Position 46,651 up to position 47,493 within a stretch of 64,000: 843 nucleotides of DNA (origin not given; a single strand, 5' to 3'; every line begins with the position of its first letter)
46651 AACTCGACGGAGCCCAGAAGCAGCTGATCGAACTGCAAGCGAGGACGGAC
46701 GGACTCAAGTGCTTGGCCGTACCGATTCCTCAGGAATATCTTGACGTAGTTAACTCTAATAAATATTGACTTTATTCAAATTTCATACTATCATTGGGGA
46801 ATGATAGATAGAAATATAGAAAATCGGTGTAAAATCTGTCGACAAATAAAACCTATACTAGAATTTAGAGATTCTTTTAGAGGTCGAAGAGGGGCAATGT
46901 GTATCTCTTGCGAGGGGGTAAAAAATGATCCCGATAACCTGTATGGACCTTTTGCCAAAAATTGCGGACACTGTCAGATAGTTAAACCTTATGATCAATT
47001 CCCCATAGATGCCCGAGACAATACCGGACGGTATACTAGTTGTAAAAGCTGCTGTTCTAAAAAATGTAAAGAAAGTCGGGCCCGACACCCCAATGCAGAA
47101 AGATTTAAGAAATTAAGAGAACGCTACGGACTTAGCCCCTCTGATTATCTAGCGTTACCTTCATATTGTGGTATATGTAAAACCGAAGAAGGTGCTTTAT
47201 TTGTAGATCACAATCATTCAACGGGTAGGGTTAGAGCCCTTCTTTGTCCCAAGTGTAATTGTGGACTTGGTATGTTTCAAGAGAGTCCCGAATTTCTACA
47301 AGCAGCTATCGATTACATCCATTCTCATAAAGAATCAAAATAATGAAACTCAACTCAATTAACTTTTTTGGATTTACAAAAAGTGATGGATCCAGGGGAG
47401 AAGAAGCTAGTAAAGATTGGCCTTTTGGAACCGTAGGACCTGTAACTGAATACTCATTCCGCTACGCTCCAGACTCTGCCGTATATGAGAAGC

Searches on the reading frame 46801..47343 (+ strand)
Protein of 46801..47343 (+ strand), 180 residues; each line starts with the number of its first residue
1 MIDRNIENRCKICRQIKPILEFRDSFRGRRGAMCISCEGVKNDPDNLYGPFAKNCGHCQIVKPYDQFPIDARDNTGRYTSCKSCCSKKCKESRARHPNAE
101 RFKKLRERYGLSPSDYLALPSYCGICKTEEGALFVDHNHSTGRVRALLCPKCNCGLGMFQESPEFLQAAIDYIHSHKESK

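Call 78: search_protein_families(library=pfam, proteins=[window:46801-47343:+], max_evalue=0.001)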
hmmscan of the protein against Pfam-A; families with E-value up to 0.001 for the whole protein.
window:46801-47343:+ (180 aa): 1 family
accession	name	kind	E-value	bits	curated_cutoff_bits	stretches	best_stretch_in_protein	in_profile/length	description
PF02945.21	Endonuclease_7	-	1.5e-16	60.5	23.6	1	121-174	24-81/82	Recombination endonuclease VII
